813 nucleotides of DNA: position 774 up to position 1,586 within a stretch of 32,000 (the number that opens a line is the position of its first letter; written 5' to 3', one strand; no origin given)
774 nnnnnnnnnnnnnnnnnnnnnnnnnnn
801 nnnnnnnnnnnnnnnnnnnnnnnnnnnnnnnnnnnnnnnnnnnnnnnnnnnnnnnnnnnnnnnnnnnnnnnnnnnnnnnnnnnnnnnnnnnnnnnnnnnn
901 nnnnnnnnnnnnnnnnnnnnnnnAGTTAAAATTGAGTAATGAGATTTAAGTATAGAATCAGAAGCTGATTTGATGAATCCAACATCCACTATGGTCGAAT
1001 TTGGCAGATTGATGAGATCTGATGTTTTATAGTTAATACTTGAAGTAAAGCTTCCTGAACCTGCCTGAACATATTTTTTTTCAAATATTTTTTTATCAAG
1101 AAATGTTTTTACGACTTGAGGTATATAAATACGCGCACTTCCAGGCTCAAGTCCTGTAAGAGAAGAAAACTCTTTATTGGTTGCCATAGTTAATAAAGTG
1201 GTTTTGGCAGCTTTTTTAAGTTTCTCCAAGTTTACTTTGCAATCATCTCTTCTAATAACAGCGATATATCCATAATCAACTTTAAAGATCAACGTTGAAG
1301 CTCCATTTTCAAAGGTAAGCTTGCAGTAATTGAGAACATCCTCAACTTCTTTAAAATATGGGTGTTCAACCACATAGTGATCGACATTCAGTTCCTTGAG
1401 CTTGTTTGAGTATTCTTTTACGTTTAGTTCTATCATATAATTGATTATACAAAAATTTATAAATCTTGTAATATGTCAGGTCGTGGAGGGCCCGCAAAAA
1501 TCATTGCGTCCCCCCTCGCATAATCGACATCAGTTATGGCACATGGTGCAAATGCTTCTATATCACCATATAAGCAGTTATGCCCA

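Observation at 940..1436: TrpRS fused to an N-terminal YbaK/ProX-like aminoacyl-tRNA editing-type domain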

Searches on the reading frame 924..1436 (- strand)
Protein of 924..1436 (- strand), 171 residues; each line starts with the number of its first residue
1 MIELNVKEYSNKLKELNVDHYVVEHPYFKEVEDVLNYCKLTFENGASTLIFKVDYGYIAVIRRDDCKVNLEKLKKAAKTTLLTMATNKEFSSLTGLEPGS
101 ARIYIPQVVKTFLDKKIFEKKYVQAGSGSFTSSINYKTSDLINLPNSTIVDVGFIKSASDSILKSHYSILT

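Call 5: search_protein_families(library=pfam, proteins=[window:924-1436:-], max_evalue=1)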
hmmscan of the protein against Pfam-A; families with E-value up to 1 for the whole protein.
window:924-1436:- (171 aa): 2 families
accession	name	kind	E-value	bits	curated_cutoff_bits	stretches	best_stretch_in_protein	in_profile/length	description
PF04073.20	tRNA_edit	-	3.4e-14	53.4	25.5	1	25-143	1-122/123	Aminoacyl-tRNA editing domain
PF20911.3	GP7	-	0.026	13.8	27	1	66-125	221-281/313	Major capsid protein GP7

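Call 6: search_protein_families(library=ncbifam, proteins=[window:924-1436:-], max_evalue=1)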
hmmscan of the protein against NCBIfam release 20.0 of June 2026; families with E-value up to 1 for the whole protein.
window:924-1436:- (171 aa): 3 families
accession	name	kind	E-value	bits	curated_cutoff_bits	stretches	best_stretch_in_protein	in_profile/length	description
NF006625.0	PRK09194.1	equivalog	7.6e-08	31.7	558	1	19-128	248-358/559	proline--tRNA ligase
TIGR00011.1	YbaK_EbsC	equivalog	1.5e-05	24.8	153.25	1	42-151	39-150/152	Cys-tRNA(Pro) deacylase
TIGR00409.1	proS_fam_II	equivalog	0.01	14.8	306.7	1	5-118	236-354/568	proline--tRNA ligase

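Call 7: find_homologous_proteins(query=window:939-1436:-)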
Query window:939-1436:- (166 aa): 11 proteins with E <= 0.001 among 131 candidates.
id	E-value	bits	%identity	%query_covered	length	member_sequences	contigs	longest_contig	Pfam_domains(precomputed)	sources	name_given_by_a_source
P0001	2.7e-60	221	64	94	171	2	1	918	PF04073.21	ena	-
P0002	1.3e-57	212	63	96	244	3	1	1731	PF00579.32,PF04073.21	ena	-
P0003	2.7e-36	143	49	92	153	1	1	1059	PF04073.21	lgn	-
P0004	4.4e-35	139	45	92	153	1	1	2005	PF04073.21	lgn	-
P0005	5.4e-35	139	45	92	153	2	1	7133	PF04073.21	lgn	-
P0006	7.9e-35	138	47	92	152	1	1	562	PF04073.21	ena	-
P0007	7.2e-34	135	45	92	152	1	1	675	PF04073.21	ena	-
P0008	7.8e-34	135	47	90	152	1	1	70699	PF04073.21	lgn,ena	-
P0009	1.5e-32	131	45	92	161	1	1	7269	PF04073.21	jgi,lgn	jgi:prolyl-tRNA editing enzyme YbaK/EbsC (Cys-tRNA(Pro) deacylase)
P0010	5.9e-32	129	47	92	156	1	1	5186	PF04073.21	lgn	-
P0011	4.8e-27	113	53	65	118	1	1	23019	PF04073.21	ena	-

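Call 8: search_solved_structures(query=window:939-1436:-, max_evalue=10, show_alignments=3)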
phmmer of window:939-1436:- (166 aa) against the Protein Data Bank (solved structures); distinct sequences matched with E-value up to 10: 6.
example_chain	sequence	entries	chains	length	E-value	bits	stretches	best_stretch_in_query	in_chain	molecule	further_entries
5znj_A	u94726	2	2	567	3e-07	33.8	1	23-121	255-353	Proline--tRNA ligase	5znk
1wdv_A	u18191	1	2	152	0.0044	20.3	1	54-152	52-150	hypothetical protein APE2540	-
1irz_A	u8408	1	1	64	0.26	14.5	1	10-49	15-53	ARR10-B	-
3op6_A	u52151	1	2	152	0.29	14.4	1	12-113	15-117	Uncharacterized protein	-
6xeh_A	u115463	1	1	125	0.3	14.3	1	6-73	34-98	DE NOVO DESIGNED OR386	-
8b80_A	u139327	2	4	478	2.1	11.6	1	32-76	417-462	Putative 6-phospho-beta-galactobiosidase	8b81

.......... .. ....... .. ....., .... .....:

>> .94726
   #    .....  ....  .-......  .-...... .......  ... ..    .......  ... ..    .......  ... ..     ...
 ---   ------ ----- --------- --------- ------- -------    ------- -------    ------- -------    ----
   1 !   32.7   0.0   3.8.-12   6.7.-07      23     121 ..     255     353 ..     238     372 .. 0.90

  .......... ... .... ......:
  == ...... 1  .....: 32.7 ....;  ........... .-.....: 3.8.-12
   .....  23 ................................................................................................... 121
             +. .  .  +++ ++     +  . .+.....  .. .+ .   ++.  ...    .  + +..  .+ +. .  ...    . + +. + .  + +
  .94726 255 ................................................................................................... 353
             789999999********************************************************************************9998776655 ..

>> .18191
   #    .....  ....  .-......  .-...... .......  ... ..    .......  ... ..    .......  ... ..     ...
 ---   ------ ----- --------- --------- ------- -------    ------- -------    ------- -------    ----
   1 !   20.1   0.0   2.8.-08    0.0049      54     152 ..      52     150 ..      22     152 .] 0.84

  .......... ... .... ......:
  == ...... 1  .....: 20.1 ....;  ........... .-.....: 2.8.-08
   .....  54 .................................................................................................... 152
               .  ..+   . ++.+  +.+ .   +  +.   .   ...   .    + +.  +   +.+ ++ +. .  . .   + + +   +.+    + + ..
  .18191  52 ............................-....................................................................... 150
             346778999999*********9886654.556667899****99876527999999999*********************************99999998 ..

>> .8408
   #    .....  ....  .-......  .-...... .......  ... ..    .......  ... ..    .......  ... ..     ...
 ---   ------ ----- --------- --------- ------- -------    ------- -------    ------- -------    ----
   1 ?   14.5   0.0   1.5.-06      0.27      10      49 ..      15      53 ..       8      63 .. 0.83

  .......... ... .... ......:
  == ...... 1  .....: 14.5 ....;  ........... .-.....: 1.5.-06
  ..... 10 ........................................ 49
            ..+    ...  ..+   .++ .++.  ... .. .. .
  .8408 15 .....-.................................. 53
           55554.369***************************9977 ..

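Call 16: find_encoding_contigs(protein=P0008, flank=6000, max_places=3)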
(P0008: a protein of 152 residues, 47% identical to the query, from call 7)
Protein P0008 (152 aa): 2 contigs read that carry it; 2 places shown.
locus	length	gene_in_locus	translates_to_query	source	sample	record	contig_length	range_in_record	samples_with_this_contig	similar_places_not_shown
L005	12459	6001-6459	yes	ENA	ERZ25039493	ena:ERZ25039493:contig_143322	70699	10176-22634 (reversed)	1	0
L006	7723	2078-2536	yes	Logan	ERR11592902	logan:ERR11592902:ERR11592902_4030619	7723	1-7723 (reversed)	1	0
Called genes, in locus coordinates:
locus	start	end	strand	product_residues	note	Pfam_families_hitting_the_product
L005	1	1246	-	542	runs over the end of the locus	-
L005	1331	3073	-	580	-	PF25174:Beta-prop_THOC3, PF25175:Beta-prop_WDR5 (weak)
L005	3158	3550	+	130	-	PF01427:Peptidase_M15, PF02557:VanY (faint)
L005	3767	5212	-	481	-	PF13606:Ank_3 (faint), PF12796:Ank_2, PF13857:Ank_5 (weak), PF00023:Ank (weak), PF13637:Ank_4, PF00023:Ank (weak), PF12796:Ank_2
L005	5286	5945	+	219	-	PF07973:tRNA_SAD (faint)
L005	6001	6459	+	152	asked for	PF04073:tRNA_edit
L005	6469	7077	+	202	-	PF01810:LysE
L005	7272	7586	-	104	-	PF04073:tRNA_edit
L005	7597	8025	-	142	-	-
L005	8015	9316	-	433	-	-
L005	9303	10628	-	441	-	-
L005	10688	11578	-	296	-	PF01551:Peptidase_M23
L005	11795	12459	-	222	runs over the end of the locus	PF06347:SH3_4 (weak), PF08239:SH3_3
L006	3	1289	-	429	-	?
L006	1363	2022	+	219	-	PF07973:tRNA_SAD (faint)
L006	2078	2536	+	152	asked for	PF04073:tRNA_edit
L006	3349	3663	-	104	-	PF04073:tRNA_edit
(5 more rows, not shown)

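Call 17: find_encoding_contigs(protein=P0002, flank=6000, max_places=3)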
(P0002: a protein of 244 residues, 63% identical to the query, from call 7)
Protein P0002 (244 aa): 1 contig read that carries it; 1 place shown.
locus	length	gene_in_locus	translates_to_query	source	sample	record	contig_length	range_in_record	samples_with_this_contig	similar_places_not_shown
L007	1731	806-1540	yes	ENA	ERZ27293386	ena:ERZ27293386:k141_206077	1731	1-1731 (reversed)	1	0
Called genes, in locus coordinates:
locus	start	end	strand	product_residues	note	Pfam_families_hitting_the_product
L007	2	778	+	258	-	?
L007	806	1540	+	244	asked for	PF04073:tRNA_edit, PF00579:tRNA-synt_1b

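Call 20: search_protein_families(library=pfam, proteins=[L005:5286-5945:+, L005:7272-7586:-], max_evalue=1)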
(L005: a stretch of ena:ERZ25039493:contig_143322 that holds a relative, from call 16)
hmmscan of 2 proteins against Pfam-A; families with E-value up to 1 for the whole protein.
L005:5286-5945:+ (219 aa): 2 families
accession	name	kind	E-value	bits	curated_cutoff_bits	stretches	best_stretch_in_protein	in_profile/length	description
PF07973.19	tRNA_SAD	-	2.2e-05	24.8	24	1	177-206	14-44/44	Threonyl and Alanyl tRNA synthetase second additional domain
PF01411.24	tRNA-synt_2c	-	0.01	14.8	30.3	1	13-85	474-551/552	tRNA synthetases class II (A)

L005:7272-7586:- (104 aa): 1 family
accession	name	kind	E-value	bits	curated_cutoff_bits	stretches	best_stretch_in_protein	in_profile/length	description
PF04073.20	tRNA_edit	-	7.5e-16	58.8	25.5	1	23-101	1-79/123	Aminoacyl-tRNA editing domain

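Call 31: find_homologous_proteins(query=A1, max_evalue=0.001)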
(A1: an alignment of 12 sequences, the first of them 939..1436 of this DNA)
Query A1 (12 sequences) (166 aa, profile of the alignment): 147 proteins with E <= 0.001 among 5160 candidates; the best 120 are listed.
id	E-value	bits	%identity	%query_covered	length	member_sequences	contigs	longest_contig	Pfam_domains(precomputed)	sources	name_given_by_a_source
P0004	6.4e-79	281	45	92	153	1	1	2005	PF04073.21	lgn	-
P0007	1.0e-78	280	45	92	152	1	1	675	PF04073.21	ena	-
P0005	2.0e-78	279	45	92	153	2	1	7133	PF04073.21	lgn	-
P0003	2.1e-78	279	49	92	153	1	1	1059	PF04073.21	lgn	-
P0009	6.2e-78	278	45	92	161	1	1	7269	PF04073.21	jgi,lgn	jgi:prolyl-tRNA editing enzyme YbaK/EbsC (Cys-tRNA(Pro) deacylase)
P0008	6.0e-77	274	47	90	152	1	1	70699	PF04073.21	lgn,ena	-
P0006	8.0e-77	274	47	92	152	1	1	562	PF04073.21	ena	-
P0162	7.1e-72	258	45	92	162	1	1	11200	PF04073.21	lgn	-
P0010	1.1e-71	257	47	92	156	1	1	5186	PF04073.21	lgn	-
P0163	1.8e-71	257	44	90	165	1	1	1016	PF04073.21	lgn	-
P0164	5.2e-71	255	46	90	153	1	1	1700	PF04073.21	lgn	-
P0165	9.7e-71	254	44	93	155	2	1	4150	PF04073.21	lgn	-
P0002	1.3e-70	254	63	96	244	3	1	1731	PF00579.32,PF04073.21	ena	-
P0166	5.3e-70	252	42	92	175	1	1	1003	PF04073.21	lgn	-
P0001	2.0e-69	250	64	94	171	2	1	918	PF04073.21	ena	-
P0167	6.6e-69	248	41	93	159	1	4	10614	PF04073.21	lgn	-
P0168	3.7e-67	243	42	92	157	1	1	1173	PF04073.21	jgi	-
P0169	9.3e-67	241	42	91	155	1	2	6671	PF04073.21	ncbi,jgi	-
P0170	4.1e-66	239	46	89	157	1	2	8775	PF04073.21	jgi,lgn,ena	jgi:prolyl-tRNA editing enzyme YbaK/EbsC (Cys-tRNA(Pro) deacylase)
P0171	5.0e-64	232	43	92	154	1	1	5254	PF04073.21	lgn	-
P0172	7.3e-64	232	44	90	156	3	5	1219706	PF04073.21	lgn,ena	-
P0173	1.8e-63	231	41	92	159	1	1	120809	PF04073.21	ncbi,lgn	-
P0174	2.6e-63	230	49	89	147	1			PF04073.21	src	-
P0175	3.7e-63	230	43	92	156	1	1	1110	PF04073.21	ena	-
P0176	7.3e-63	229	44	90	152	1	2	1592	PF04073.21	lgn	-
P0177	1.7e-62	227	42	92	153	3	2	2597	PF04073.21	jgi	jgi:prolyl-tRNA editing enzyme YbaK/EbsC (Cys-tRNA(Pro) deacylase)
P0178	2.3e-62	227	43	92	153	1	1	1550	PF04073.21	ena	-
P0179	2.5e-62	227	41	89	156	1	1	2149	PF04073.21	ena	-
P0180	3.0e-62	227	41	92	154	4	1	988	PF04073.21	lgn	-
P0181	4.3e-62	226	45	92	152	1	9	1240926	PF04073.21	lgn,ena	-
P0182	5.7e-62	226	42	89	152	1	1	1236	PF04073.21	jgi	jgi:Cys-tRNA(Pro)/Cys-tRNA(Cys) deacylase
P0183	5.8e-62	226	39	92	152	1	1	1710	PF04073.21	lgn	-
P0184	1.4e-61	225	41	89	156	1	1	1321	PF04073.21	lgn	-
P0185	2.1e-61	224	42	89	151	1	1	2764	PF04073.21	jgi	jgi:prolyl-tRNA editing enzyme YbaK/EbsC (Cys-tRNA(Pro) deacylase)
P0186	2.1e-61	224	42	92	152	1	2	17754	PF04073.21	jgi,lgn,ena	-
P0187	4.9e-61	223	43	92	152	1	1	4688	PF04073.21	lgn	-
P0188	5.5e-61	223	43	92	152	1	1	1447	PF04073.21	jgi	jgi:prolyl-tRNA editing enzyme YbaK/EbsC (Cys-tRNA(Pro) deacylase)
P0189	5.8e-61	222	42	92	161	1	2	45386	PF04073.21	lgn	-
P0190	8.5e-61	222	42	92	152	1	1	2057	PF04073.21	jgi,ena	-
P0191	1.1e-60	222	43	89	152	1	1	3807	PF04073.21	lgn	-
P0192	1.1e-60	222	43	92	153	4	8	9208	PF04073.21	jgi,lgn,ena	jgi:prolyl-tRNA editing enzyme YbaK/EbsC (Cys-tRNA(Pro) deacylase)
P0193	1.7e-60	221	39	92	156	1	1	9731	PF04073.21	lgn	-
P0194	4.0e-60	220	40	91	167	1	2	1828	PF04073.21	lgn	-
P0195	6.7e-60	219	43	92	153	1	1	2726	PF04073.21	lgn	-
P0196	7.3e-60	219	42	90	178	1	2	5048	PF04073.21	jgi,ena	-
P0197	1.0e-59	218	40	89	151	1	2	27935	PF04073.21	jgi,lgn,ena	-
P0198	1.3e-59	218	40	89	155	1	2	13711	PF04073.21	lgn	-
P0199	1.9e-59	218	44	89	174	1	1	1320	PF04073.21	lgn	-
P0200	3.8e-59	217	40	92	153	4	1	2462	PF04073.21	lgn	-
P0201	1.3e-58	215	38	89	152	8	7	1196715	PF04073.21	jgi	-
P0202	1.3e-58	215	48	92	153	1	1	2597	PF04073.21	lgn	-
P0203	1.4e-58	215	39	92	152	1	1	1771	PF04073.21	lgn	-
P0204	1.6e-58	215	44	90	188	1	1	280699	PF04073.21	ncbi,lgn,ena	-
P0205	1.7e-58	214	45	92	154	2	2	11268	PF04073.21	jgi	jgi:prolyl-tRNA editing enzyme YbaK/EbsC (Cys-tRNA(Pro) deacylase)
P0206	2.1e-58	214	41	91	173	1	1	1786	PF04073.21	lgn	-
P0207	2.6e-58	214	47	92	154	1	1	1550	PF04073.21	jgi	jgi:prolyl-tRNA editing enzyme YbaK/EbsC (Cys-tRNA(Pro) deacylase)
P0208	5.1e-58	213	49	92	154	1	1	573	PF04073.21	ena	-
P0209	5.7e-58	213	47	92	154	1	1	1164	PF04073.21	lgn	-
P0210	7.5e-58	212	40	91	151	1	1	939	PF04073.21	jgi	jgi:prolyl-tRNA editing enzyme YbaK/EbsC (Cys-tRNA(Pro) deacylase)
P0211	7.7e-58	212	50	89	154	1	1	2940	PF04073.21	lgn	-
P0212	7.9e-58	212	40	91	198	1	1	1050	PF04073.21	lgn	-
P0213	8.5e-58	212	49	89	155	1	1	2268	PF04073.21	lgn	-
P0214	1.2e-57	212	39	89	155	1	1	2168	PF04073.21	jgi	jgi:prolyl-tRNA editing enzyme YbaK/EbsC (Cys-tRNA(Pro) deacylase)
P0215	1.3e-57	212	45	89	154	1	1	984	PF04073.21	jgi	jgi:prolyl-tRNA editing enzyme YbaK/EbsC (Cys-tRNA(Pro) deacylase)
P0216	1.8e-57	211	46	92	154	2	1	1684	PF04073.21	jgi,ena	-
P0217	2.8e-57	211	42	87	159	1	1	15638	PF04073.21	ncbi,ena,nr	ncbi:MAG: YbaK/EbsC family protein [bacterium]|nr:YbaK/EbsC family protein [bacterium]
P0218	3.6e-57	210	48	92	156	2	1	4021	PF04073.21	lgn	-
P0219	4.6e-57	210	39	92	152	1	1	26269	PF04073.21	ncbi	-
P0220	4.8e-57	210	43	92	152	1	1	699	PF04073.21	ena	-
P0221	1.7e-56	208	41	92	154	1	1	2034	PF04073.21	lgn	-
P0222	1.8e-56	208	45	92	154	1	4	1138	PF04073.21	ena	-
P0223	1.9e-56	208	43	92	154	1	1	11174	PF04073.21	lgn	-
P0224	5.2e-56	206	49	92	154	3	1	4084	PF04073.21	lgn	-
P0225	9.0e-56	206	48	92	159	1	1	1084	PF04073.21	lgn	-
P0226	1.1e-55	205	44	89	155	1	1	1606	PF04073.21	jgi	jgi:Ala-tRNA(Pro) deacylase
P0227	1.6e-55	205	46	89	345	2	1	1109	PF00579.32,PF04073.21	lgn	-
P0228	1.7e-55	205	47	92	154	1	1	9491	PF04073.21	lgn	-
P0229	2.3e-55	204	41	78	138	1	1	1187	PF04073.21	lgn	-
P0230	3.2e-55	204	47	92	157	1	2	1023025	PF04073.21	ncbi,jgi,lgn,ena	-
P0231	3.4e-55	204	49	92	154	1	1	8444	PF04073.21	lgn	-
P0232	4.0e-55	204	47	89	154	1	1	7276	PF04073.21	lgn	-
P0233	5.7e-55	203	49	89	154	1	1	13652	PF04073.21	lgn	-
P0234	1.1e-54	202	46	83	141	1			PF04073.21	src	-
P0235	1.6e-54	202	41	87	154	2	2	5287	PF04073.21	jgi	jgi:prolyl-tRNA editing enzyme YbaK/EbsC (Cys-tRNA(Pro) deacylase)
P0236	2.1e-54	201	45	92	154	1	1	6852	PF04073.21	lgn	-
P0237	2.8e-54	201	49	72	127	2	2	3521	PF04073.21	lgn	-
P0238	4.7e-54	200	42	92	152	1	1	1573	PF04073.21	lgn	-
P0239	7.0e-54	200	45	92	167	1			PF04073.21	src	-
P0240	8.5e-54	199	47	93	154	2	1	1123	PF04073.21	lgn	-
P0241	9.2e-54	199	42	92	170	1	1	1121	PF04073.21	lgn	-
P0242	3.6e-53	197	46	89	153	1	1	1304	PF04073.21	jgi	jgi:prolyl-tRNA editing enzyme YbaK/EbsC (Cys-tRNA(Pro) deacylase)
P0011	2.8e-52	194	53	65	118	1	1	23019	PF04073.21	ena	-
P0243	7.8e-52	193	45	92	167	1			PF04073.21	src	-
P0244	1.4e-51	192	37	89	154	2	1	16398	PF04073.21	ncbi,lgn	-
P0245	1.8e-51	192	44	89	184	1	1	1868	PF04073.21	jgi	jgi:prolyl-tRNA editing enzyme YbaK/EbsC (Cys-tRNA(Pro) deacylase)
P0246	3.0e-51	191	44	89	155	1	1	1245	PF04073.21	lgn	-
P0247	5.5e-51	190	38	90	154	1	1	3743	PF04073.21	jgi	-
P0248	8.0e-51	190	43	92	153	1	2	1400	PF04073.21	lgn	-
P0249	8.4e-51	190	44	92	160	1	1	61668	PF04073.21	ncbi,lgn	-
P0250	1.8e-50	188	44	92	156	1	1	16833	PF04073.21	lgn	-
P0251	1.0e-49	186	43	92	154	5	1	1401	PF04073.21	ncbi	-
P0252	1.8e-49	185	42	92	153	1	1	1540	PF04073.21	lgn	-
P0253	3.5e-49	184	38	92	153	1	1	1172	PF04073.21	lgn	-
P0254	4.6e-49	184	41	89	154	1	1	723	PF04073.21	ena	-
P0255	8.3e-49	183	37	92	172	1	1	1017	PF04073.21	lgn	-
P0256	1.0e-48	183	38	91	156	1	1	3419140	PF04073.21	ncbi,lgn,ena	-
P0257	1.3e-48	182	41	92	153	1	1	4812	PF04073.21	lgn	-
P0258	1.6e-48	182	36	92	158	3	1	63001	PF04073.21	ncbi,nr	ncbi:MAG: YbaK/EbsC family protein [Candidatus Roizmanbacteria bacterium]|nr:YbaK/EbsC family protei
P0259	2.1e-48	182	39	92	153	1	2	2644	PF04073.21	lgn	-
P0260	2.5e-48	181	38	91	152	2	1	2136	PF04073.21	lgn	-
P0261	3.5e-48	181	39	92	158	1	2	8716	PF04073.21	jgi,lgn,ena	jgi:prolyl-tRNA synthetase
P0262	4.2e-48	181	39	91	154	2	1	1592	PF04073.21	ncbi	-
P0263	4.3e-48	181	42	89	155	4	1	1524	PF04073.21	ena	-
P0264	4.3e-48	181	42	92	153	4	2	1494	PF04073.21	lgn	-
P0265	4.5e-48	181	38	92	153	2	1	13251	PF04073.21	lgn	-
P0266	7.3e-48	180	42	89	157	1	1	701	PF04073.21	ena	-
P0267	1.1e-47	179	44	92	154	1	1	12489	PF04073.21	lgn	-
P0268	1.2e-47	179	35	92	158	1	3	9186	PF04073.21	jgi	jgi:prolyl-tRNA editing enzyme YbaK/EbsC (Cys-tRNA(Pro) deacylase)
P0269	1.8e-47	179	37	92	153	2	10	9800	PF04073.21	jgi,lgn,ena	-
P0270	2.4e-47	178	44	89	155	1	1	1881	PF04073.21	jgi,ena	-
